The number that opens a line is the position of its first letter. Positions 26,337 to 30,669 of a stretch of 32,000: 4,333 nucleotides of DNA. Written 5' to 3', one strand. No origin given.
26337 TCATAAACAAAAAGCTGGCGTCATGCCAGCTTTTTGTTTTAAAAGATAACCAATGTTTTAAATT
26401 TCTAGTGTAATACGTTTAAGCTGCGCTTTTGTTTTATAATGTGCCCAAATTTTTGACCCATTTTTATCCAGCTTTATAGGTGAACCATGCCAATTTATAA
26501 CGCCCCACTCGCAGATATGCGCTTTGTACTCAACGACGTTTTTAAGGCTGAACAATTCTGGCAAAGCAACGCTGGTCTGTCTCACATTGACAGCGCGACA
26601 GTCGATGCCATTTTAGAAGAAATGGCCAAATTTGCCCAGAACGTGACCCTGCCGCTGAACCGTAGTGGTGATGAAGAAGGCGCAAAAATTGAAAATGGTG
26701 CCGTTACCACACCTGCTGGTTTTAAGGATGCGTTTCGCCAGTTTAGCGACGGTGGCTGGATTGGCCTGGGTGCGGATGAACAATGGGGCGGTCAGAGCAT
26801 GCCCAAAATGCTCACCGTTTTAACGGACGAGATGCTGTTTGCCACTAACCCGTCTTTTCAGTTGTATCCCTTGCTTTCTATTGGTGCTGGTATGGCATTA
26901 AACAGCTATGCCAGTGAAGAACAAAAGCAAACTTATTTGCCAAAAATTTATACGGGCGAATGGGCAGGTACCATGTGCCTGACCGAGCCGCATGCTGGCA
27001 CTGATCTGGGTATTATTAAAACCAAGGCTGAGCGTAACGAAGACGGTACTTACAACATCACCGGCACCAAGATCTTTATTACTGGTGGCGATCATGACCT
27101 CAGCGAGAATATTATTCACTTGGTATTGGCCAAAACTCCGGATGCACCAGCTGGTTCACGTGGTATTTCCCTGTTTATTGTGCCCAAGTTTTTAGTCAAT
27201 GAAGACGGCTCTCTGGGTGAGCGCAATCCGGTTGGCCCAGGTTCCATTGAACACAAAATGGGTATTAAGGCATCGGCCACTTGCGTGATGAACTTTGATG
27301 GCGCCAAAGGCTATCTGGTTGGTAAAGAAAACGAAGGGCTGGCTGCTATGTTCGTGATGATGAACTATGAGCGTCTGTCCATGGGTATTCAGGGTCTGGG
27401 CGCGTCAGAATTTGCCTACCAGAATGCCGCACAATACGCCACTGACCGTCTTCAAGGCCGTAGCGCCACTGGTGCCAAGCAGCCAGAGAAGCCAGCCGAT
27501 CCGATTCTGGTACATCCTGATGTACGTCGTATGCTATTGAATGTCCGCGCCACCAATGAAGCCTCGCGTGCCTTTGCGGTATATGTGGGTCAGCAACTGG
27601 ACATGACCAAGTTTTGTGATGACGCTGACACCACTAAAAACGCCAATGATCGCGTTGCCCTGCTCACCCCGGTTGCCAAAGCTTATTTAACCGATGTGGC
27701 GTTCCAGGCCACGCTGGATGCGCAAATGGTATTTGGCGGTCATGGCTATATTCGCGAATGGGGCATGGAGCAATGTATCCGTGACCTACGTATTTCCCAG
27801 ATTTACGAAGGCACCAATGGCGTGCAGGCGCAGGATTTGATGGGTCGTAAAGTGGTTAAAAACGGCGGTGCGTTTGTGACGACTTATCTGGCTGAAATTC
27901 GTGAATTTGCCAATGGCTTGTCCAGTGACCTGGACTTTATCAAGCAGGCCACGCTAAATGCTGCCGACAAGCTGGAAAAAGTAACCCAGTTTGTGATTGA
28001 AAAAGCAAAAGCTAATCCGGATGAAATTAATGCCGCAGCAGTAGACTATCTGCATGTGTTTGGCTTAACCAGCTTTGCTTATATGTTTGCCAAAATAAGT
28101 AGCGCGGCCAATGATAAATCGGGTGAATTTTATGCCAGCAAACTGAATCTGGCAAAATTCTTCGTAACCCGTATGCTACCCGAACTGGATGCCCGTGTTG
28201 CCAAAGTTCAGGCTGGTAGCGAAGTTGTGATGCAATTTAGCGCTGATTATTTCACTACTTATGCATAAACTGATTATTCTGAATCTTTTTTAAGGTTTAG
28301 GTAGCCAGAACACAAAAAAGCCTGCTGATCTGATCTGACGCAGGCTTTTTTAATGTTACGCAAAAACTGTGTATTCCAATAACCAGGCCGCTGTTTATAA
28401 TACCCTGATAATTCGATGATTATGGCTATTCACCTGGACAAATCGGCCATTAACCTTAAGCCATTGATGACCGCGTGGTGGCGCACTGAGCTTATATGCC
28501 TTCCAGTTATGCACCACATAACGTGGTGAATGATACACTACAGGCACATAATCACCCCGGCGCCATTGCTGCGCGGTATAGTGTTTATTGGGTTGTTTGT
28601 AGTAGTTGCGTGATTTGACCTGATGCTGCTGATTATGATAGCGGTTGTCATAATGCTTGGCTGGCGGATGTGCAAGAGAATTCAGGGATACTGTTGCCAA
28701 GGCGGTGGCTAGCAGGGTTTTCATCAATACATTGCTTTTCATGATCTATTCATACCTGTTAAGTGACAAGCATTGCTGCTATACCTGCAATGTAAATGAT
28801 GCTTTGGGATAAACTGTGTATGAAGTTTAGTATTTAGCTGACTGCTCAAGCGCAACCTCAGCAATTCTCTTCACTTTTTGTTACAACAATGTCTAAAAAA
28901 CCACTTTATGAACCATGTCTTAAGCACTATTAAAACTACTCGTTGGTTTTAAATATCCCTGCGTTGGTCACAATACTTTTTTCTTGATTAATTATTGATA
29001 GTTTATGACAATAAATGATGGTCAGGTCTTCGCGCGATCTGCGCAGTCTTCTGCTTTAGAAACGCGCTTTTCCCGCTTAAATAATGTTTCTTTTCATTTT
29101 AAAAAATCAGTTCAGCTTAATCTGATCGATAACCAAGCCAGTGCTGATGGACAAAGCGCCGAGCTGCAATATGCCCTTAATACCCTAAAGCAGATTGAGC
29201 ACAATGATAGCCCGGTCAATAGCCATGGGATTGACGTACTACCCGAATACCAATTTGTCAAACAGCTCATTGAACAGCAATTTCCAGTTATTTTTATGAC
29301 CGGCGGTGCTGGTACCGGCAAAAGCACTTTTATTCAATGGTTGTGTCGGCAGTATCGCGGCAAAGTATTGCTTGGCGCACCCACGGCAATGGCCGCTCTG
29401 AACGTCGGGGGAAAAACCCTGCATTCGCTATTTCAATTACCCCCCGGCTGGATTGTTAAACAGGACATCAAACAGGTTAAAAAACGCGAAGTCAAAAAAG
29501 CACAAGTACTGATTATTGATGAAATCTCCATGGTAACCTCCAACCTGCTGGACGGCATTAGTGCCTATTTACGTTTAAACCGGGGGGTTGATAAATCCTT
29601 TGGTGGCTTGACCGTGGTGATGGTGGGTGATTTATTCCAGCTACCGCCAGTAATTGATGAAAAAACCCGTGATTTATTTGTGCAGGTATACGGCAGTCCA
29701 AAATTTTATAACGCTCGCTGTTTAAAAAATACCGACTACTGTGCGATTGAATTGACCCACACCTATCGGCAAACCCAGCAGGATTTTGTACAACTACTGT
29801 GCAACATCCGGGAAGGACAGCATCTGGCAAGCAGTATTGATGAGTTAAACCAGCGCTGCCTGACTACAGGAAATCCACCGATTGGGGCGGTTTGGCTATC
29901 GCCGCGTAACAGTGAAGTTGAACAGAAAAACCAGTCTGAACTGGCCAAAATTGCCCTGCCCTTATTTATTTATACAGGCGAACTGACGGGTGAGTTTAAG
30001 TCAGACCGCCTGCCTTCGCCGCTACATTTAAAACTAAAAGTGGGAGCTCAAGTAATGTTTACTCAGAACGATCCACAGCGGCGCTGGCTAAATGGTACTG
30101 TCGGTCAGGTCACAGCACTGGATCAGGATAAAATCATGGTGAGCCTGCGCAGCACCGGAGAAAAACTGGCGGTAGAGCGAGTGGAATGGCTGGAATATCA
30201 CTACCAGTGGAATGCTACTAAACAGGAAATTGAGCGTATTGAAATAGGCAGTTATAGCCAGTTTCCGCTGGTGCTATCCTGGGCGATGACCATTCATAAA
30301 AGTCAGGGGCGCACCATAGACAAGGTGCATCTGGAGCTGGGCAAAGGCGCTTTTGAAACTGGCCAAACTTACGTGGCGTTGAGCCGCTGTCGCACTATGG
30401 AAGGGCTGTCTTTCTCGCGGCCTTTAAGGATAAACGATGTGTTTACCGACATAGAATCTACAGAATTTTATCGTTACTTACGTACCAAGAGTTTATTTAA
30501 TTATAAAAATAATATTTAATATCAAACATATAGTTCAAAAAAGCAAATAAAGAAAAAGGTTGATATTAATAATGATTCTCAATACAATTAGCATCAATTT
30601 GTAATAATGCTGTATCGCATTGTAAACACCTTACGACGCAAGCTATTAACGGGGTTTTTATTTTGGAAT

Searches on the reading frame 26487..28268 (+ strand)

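Call 62: search_protein_families(library=pfam, proteins=[window:26487-28268:+])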
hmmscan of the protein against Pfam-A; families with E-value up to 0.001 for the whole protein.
window:26487-28268:+ (593 aa): 6 families
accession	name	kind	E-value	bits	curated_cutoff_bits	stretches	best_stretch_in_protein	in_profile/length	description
PF12806.12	Acyl-CoA_dh_C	-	1.7e-26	93.2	30.3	1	468-584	2-123/124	Acetyl-CoA dehydrogenase C-terminal like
PF00441.29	Acyl-CoA_dh_1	-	3.1e-19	70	22.4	1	282-451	1-145/150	Acyl-CoA dehydrogenase, C-terminal domain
PF02770.24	Acyl-CoA_dh_M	-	2e-13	50.7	33.3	1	163-271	2-95/97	Acyl-CoA dehydrogenase, middle domain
PF02771.21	Acyl-CoA_dh_N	-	9.7e-13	48.9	22.9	1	40-158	5-113/113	Acyl-CoA dehydrogenase, N-terminal domain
PF22924.1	ACOX_C_alpha1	-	1.9e-11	44.5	27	1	291-449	3-162/169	Acyl-CoA oxidase, C-alpha1 domain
PF08028.16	Acyl-CoA_dh_2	-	0.00023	21.9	22.7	1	299-444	3-133/134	Acyl-CoA dehydrogenase, C-terminal domain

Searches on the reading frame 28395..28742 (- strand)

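Call 62: search_protein_families(library=pfam, proteins=[window:28395-28742:-])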
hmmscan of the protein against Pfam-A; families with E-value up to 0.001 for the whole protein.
window:28395-28742:- (115 aa): 1 family
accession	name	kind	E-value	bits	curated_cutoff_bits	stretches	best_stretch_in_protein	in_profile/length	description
PF11776.13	RcnB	-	2.2e-17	63.1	25.9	1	63-112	1-50/51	Nickel/cobalt transporter regulator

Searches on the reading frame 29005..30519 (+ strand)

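Call 62: search_protein_families(library=pfam, proteins=[window:29005-30519:+])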
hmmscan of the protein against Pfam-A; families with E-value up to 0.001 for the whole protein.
window:29005-30519:+ (504 aa): 6 families
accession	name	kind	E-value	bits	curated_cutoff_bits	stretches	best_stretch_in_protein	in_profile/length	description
PF05970.20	PIF1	-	1e-26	94.4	25.9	1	86-273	15-217/223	PIF1-like helicase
PF13604.12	AAA_30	-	2.7e-15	57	27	1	84-282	9-181/191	AAA domain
PF13245.12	AAA_19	-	7.2e-12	46.1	25.1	1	94-216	12-132/134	AAA domain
PF02689.20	Herpes_Helicase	-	7.2e-10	38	27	1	410-479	715-786/808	Helicase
PF01443.25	Viral_helicase1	-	8.8e-07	29.4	21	1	97-183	2-77/228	Viral superfamily 1 RNA helicase core domain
PF21530.3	Pif1_2B_dom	-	7.7e-05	22.8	23.9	1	341-372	15-47/47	DNA helicase Pif1, 2B domain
